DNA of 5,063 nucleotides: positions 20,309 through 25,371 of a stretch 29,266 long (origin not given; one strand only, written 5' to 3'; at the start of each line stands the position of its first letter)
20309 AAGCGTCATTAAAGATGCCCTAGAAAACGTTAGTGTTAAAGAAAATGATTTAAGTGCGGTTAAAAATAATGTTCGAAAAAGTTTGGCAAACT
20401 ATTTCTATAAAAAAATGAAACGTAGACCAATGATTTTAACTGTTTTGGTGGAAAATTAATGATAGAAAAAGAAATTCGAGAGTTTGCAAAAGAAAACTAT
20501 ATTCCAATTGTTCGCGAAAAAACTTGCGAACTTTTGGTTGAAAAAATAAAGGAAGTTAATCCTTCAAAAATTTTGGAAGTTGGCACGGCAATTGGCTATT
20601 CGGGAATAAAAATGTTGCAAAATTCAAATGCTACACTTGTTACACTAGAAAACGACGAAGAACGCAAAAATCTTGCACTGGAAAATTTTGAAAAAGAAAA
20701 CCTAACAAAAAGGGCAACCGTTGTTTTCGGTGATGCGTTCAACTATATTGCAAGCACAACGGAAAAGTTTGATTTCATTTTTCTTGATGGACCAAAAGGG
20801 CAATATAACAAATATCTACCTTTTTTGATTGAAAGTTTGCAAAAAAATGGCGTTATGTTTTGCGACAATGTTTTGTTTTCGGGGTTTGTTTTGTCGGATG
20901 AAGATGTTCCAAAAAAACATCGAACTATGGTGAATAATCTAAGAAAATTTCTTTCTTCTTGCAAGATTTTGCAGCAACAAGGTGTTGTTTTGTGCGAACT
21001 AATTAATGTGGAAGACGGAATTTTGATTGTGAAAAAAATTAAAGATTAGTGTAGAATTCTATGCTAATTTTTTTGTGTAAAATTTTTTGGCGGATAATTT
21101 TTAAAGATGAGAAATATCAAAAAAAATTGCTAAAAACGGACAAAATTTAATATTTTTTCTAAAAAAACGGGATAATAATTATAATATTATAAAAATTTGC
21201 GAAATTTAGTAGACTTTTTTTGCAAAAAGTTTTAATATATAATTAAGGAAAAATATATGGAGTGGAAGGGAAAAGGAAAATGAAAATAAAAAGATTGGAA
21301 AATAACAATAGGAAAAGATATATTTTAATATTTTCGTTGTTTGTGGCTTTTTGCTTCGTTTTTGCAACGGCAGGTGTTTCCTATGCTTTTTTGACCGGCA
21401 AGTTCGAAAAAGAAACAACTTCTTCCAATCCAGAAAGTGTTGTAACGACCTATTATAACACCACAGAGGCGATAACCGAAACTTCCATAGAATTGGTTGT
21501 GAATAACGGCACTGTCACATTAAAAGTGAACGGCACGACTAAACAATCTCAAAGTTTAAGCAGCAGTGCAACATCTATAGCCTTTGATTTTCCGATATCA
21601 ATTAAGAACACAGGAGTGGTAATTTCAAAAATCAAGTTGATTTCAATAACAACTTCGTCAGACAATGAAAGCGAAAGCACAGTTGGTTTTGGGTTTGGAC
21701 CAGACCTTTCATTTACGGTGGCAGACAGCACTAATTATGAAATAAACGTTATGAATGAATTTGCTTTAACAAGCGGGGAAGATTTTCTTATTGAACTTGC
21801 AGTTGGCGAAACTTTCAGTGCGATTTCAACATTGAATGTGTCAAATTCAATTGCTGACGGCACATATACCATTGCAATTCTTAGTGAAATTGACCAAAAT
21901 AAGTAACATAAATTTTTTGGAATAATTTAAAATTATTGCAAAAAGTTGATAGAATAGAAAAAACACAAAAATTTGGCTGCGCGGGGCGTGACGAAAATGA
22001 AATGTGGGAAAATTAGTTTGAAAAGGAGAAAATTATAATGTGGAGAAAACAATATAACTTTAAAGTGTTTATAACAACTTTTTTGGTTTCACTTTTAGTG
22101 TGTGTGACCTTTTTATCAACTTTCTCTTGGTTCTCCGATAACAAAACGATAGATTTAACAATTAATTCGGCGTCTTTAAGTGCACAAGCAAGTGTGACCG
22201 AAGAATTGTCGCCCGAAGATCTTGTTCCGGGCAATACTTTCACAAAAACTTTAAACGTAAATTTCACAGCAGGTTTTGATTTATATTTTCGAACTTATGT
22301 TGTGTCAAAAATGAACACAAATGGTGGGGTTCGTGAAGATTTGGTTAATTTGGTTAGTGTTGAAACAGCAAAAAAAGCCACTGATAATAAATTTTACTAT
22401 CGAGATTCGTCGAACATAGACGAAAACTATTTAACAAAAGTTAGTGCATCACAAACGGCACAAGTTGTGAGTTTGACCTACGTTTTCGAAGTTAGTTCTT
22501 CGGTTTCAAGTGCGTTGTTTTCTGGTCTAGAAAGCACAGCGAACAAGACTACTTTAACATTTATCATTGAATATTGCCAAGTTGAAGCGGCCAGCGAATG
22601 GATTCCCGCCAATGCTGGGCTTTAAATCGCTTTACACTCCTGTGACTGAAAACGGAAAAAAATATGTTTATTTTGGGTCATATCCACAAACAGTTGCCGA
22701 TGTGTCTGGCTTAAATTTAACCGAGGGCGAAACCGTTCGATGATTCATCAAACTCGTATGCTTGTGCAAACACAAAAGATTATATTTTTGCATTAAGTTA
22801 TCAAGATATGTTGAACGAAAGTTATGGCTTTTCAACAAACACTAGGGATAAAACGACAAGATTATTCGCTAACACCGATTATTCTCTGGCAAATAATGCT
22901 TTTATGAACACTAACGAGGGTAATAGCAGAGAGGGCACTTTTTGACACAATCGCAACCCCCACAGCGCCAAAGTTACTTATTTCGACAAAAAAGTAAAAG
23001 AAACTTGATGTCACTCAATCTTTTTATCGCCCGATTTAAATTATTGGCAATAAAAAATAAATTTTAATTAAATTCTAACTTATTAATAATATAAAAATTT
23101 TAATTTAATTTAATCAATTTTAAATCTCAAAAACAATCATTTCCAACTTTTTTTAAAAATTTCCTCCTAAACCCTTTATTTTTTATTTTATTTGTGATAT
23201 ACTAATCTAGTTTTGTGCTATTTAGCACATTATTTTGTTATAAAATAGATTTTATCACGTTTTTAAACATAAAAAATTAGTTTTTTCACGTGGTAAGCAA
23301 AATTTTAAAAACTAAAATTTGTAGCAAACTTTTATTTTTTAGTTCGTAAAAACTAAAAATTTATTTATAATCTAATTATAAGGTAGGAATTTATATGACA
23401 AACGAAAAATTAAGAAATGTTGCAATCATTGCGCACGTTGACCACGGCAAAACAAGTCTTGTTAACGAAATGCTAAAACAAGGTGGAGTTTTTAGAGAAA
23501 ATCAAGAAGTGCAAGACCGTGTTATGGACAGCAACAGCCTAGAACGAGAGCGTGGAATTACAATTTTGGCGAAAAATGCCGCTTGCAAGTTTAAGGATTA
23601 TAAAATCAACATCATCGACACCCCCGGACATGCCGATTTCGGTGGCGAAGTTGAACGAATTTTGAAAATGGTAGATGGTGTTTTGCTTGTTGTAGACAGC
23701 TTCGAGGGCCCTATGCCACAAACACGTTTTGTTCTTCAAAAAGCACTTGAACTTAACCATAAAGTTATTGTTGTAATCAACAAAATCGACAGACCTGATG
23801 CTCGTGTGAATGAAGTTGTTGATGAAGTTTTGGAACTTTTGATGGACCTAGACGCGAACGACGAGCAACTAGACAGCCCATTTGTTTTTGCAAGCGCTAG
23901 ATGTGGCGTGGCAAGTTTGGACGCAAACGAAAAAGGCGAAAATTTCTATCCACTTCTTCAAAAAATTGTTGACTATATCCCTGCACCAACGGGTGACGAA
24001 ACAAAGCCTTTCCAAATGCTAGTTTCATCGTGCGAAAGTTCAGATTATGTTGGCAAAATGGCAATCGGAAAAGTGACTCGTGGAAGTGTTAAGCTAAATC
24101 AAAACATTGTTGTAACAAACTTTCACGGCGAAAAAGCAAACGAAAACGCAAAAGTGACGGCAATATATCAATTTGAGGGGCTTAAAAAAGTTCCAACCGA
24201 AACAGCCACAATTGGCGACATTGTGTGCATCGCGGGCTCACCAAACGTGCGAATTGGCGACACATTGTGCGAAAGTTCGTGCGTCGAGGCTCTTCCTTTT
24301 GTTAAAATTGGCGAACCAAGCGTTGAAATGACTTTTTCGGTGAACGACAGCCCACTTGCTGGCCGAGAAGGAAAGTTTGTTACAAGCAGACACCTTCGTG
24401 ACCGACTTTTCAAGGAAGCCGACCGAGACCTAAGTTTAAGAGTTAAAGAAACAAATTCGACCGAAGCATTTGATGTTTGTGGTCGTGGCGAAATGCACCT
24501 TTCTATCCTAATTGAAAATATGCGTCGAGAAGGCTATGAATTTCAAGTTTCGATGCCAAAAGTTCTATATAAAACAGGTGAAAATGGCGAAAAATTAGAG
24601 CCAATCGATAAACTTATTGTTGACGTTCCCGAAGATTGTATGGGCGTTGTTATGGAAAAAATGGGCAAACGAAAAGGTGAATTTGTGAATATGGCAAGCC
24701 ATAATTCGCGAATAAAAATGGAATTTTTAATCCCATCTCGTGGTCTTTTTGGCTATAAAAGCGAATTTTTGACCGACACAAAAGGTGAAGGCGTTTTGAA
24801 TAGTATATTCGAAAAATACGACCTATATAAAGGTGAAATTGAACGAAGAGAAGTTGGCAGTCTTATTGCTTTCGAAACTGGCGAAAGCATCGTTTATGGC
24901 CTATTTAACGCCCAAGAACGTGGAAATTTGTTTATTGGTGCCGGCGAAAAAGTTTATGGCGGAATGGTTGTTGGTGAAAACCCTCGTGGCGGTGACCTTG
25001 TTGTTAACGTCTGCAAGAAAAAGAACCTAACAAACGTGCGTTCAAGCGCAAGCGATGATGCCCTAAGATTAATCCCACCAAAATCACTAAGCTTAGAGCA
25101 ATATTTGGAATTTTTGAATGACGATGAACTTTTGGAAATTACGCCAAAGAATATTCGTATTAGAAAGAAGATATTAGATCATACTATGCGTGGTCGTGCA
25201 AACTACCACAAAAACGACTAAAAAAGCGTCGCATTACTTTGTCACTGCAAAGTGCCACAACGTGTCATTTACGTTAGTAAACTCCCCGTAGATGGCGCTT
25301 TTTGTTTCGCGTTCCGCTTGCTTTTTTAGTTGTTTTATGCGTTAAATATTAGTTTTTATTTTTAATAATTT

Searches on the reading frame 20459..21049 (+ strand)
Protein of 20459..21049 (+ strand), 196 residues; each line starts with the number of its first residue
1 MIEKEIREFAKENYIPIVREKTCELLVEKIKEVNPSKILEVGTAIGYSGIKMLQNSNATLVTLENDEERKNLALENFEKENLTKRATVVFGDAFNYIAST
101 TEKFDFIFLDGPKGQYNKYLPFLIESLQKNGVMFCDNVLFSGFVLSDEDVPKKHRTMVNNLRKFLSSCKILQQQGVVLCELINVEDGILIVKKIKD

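Call 75: search_protein_families(library=pfam, proteins=[window:20459-21049:+], max_evalue=0.001)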
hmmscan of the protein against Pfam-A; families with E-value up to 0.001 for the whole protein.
window:20459-21049:+ (196 aa): 5 families
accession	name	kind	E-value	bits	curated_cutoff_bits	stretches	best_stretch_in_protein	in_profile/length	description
PF01596.23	Methyltransf_3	-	5.9e-22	78.4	22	1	4-194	12-204/204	O-methyltransferase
PF13578.12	Methyltransf_24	-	3.4e-09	38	26.3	1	39-138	1-105/105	Methyltransferase domain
PF05175.20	MTS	-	5e-05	23.4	23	1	23-112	20-107/170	Methyltransferase small domain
PF08704.16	GCD14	-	7.4e-05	23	26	1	25-135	31-143/247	tRNA methyltransferase complex GCD14 subunit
PF03602.21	Cons_hypoth95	-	8.5e-05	22.7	24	1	19-135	29-150/182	Conserved hypothetical protein 95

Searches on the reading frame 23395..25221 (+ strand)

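Call 76: search_protein_families(library=pfam, proteins=[window:23395-25221:+], max_evalue=0.001)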
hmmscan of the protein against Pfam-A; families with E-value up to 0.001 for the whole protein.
window:23395-25221:+ (608 aa): 8 families
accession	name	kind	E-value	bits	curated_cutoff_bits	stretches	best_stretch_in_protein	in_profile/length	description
PF00009.33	GTP_EFTU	-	2.6e-56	190.6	26.5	1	5-196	2-187/188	Elongation factor Tu GTP binding domain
PF21018.2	BipA_C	-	1.2e-44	151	23.8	1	488-595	2-109/110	TypA/BipA C-terminal domain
PF00679.30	EFG_C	-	7e-22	77.7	27.9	1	400-484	2-87/89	Elongation factor G C-terminus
PF03144.31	GTP_EFTU_D2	-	9.4e-11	42.4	30.3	1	220-292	1-73/73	Elongation factor Tu domain 2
PF22042.2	EF-G_D2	-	4.6e-08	33.5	27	1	205-293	1-83/84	Elongation factor G domain 2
PF01926.29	MMR_HSR1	-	7.7e-08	32.9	21.9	1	9-130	2-113/113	50S ribosome-binding GTPase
PF14492.12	EFG_III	-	1.5e-05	25.4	27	1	333-384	20-72/75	Elongation Factor G, domain III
PF02421.24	FeoB_N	-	0.00012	22.1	27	0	54-150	32-134/156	Ferrous iron transport protein B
